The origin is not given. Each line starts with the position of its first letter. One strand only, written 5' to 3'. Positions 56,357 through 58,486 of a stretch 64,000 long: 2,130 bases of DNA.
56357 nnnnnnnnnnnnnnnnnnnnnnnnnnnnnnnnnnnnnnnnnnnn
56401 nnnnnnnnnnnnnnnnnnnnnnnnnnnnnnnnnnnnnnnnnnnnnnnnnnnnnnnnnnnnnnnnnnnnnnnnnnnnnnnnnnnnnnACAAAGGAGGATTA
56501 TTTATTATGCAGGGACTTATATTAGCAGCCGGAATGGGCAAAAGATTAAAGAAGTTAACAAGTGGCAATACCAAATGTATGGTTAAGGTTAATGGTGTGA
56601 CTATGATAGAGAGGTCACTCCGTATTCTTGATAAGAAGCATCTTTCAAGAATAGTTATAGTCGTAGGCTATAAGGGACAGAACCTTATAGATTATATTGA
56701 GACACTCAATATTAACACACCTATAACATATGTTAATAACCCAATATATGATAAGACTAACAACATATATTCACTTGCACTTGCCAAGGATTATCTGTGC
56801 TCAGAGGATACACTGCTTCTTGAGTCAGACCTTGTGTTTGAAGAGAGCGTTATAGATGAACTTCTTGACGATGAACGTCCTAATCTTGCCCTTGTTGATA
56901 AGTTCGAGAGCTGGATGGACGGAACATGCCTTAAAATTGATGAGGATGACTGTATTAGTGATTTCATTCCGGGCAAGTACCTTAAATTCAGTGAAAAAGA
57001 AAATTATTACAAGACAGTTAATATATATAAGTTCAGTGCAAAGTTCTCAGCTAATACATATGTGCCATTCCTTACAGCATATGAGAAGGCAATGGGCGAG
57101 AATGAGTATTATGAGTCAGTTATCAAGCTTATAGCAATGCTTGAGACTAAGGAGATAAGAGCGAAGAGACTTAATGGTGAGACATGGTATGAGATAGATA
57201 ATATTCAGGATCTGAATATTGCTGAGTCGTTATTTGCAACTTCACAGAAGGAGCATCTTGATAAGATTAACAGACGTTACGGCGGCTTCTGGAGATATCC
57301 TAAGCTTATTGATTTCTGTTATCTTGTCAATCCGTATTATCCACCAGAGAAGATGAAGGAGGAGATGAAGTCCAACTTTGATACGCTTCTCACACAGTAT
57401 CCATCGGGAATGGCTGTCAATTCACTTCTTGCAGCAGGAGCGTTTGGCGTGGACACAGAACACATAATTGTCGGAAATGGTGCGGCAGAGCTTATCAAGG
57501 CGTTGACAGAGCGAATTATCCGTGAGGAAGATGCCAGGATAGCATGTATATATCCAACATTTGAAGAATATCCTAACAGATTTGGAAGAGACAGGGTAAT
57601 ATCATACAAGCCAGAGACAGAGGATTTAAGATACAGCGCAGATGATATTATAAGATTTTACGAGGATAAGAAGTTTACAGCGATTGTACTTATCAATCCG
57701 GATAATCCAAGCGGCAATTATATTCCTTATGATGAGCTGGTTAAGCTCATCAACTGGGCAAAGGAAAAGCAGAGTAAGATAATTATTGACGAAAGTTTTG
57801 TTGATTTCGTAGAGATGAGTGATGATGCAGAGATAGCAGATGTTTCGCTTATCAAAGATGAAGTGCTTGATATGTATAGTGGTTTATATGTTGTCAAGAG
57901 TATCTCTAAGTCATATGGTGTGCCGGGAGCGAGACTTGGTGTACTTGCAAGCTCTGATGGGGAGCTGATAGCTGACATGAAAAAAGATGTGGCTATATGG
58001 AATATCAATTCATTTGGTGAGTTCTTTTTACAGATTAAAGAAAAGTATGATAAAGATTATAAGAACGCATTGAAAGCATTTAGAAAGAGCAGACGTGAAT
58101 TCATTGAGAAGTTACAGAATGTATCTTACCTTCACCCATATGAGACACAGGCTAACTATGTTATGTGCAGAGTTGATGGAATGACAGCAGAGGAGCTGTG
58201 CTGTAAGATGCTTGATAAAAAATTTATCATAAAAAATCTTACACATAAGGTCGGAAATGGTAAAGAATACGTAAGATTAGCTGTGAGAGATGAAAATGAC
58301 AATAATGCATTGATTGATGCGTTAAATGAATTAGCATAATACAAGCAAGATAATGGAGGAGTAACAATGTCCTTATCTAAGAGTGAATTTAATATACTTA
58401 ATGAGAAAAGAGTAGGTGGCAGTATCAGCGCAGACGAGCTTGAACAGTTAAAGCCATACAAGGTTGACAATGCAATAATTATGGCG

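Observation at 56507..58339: NTP-transferase fused to a CobD/HisC-like PLP enzyme: a second, self-supplied route to a CDP-amino-alcohol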

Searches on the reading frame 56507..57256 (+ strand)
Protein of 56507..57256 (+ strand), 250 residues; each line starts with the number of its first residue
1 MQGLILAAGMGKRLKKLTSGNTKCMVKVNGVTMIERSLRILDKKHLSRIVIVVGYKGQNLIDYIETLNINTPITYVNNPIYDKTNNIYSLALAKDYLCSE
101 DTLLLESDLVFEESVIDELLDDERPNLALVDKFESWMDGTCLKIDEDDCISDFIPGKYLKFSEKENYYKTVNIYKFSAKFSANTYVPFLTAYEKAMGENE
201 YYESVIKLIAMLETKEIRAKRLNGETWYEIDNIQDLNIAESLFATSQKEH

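Call 19: search_solved_structures(query=window:56507-57256:+, max_evalue=0.001, show_alignments=3)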
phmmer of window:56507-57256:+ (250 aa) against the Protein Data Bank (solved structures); distinct sequences matched with E-value up to 0.001: 8.
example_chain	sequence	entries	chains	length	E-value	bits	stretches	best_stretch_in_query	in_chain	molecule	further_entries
6pd1_A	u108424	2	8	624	1.5e-15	60.9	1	2-239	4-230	Nucleotidyl transferase/aminotransferase, class V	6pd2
1jyk_A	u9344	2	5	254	7.3e-13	52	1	2-241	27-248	CTP:phosphocholine Cytidylyltransferase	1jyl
2xme_A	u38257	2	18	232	2.3e-06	30.7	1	1-124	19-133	CTP-INOSITOL-1-PHOSPHATE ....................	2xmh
4mnd_A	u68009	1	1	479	1.3e-05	28.3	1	1-124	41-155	CTP L-myo-inositol-1-phosphate cytidylyltransferase/CDP-L-myo-inositol myo-inositolphospho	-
6jq8_A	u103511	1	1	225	1.9e-05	27.7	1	4-76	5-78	Putative 6-deoxy-D-mannoheptose pathway protein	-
5xhw_A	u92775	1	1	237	2.5e-05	27.4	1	4-76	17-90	Putative 6-deoxy-D-mannoheptose pathway protein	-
4jd0_A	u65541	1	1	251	3e-05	27.1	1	2-127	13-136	Nucleotidyl transferase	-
4y7t_A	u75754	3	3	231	0.00019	24.5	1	1-64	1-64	Nucleotidyl transferase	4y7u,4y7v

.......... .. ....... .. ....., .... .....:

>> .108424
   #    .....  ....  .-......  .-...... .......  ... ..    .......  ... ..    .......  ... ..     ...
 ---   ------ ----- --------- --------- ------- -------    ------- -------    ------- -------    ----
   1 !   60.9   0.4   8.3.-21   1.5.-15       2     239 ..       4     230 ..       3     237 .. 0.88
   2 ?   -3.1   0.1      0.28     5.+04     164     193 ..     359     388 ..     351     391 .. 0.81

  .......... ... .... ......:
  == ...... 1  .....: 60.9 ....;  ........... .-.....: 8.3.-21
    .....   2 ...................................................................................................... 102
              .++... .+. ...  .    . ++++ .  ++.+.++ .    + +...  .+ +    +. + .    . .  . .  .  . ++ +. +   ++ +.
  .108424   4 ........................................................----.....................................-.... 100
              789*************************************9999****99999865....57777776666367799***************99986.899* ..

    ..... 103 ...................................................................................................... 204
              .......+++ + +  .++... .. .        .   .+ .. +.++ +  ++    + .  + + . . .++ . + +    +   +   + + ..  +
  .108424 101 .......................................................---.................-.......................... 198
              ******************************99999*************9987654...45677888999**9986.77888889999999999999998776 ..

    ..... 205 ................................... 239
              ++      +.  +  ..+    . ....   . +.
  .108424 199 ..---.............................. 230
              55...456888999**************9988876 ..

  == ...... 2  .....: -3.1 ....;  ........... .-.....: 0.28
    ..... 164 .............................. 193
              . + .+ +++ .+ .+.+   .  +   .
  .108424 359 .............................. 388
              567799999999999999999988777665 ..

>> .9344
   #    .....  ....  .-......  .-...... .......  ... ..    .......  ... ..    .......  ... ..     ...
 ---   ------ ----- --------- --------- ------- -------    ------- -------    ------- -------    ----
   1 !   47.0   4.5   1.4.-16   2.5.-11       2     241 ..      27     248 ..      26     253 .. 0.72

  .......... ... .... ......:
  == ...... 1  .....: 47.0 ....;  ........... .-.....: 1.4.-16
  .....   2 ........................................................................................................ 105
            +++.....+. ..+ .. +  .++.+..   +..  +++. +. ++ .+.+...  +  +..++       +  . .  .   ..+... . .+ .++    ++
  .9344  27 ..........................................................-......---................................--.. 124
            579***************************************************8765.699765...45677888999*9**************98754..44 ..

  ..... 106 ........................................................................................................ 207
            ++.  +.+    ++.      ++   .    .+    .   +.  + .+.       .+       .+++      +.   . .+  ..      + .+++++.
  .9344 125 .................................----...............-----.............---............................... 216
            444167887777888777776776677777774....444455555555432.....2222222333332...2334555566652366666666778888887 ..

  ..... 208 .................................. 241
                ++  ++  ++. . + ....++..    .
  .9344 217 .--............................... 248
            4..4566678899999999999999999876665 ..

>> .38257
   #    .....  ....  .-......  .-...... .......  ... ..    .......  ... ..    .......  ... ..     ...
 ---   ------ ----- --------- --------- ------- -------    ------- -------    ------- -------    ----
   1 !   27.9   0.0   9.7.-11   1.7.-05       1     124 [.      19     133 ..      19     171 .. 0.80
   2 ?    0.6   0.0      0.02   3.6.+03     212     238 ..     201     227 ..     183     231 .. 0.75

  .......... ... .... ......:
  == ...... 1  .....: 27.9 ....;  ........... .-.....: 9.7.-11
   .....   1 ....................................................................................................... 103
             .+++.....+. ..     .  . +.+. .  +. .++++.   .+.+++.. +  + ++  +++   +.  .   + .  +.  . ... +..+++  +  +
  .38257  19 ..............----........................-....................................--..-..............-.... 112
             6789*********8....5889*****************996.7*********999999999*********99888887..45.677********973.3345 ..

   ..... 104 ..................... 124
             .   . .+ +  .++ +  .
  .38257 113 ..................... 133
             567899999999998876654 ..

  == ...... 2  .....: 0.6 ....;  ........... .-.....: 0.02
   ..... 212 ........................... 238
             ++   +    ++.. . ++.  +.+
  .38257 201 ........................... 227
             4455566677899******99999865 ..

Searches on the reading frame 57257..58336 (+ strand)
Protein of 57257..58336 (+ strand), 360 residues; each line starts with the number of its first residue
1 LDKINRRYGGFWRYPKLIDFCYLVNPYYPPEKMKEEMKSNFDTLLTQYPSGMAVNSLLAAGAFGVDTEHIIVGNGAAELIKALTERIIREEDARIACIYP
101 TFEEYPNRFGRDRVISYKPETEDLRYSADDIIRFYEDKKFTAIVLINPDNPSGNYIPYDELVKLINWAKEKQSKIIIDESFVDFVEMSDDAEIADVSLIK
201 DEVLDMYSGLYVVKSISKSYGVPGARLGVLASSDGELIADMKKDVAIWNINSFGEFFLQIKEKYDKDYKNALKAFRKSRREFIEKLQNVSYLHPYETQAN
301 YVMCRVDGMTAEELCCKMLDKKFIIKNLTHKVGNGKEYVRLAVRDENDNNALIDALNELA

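Call 16: search_solved_structures(query=window:57257-58336:+, max_evalue=1e-10, show_alignments=3)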
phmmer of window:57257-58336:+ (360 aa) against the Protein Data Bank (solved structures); distinct sequences matched with E-value up to 1e-10: 9.
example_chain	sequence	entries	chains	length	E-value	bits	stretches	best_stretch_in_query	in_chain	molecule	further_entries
6oux_A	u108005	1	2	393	2.5e-45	158.5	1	18-358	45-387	Threonine phosphate decarboxylase-like enzyme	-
3ftb_A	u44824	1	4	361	1.7e-33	119.6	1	14-357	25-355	Histidinol-phosphate aminotransferase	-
1lc5_A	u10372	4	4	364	4.7e-21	78.7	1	16-357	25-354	L-Threonine-O-3-Phosphate Decarboxylase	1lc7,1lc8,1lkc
8bj1_A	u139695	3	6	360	4.7e-20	75.4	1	24-359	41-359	histidinol-phosphate aminotransferase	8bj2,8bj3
8bj4_A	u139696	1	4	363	4.8e-20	75.4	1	24-359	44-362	histidinol-phosphate aminotransferase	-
3ffh_A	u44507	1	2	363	8.5e-14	54.8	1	37-359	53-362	Histidinol-phosphate aminotransferase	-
3p1t_A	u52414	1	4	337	3.5e-12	49.5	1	86-358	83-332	Putative histidinol-phosphate aminotransferase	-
3get_A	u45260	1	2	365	9e-12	48.2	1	17-343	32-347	Histidinol-phosphate aminotransferase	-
3fkd_A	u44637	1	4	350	1.5e-11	47.5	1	47-357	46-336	L-threonine-O-3-phosphate decarboxylase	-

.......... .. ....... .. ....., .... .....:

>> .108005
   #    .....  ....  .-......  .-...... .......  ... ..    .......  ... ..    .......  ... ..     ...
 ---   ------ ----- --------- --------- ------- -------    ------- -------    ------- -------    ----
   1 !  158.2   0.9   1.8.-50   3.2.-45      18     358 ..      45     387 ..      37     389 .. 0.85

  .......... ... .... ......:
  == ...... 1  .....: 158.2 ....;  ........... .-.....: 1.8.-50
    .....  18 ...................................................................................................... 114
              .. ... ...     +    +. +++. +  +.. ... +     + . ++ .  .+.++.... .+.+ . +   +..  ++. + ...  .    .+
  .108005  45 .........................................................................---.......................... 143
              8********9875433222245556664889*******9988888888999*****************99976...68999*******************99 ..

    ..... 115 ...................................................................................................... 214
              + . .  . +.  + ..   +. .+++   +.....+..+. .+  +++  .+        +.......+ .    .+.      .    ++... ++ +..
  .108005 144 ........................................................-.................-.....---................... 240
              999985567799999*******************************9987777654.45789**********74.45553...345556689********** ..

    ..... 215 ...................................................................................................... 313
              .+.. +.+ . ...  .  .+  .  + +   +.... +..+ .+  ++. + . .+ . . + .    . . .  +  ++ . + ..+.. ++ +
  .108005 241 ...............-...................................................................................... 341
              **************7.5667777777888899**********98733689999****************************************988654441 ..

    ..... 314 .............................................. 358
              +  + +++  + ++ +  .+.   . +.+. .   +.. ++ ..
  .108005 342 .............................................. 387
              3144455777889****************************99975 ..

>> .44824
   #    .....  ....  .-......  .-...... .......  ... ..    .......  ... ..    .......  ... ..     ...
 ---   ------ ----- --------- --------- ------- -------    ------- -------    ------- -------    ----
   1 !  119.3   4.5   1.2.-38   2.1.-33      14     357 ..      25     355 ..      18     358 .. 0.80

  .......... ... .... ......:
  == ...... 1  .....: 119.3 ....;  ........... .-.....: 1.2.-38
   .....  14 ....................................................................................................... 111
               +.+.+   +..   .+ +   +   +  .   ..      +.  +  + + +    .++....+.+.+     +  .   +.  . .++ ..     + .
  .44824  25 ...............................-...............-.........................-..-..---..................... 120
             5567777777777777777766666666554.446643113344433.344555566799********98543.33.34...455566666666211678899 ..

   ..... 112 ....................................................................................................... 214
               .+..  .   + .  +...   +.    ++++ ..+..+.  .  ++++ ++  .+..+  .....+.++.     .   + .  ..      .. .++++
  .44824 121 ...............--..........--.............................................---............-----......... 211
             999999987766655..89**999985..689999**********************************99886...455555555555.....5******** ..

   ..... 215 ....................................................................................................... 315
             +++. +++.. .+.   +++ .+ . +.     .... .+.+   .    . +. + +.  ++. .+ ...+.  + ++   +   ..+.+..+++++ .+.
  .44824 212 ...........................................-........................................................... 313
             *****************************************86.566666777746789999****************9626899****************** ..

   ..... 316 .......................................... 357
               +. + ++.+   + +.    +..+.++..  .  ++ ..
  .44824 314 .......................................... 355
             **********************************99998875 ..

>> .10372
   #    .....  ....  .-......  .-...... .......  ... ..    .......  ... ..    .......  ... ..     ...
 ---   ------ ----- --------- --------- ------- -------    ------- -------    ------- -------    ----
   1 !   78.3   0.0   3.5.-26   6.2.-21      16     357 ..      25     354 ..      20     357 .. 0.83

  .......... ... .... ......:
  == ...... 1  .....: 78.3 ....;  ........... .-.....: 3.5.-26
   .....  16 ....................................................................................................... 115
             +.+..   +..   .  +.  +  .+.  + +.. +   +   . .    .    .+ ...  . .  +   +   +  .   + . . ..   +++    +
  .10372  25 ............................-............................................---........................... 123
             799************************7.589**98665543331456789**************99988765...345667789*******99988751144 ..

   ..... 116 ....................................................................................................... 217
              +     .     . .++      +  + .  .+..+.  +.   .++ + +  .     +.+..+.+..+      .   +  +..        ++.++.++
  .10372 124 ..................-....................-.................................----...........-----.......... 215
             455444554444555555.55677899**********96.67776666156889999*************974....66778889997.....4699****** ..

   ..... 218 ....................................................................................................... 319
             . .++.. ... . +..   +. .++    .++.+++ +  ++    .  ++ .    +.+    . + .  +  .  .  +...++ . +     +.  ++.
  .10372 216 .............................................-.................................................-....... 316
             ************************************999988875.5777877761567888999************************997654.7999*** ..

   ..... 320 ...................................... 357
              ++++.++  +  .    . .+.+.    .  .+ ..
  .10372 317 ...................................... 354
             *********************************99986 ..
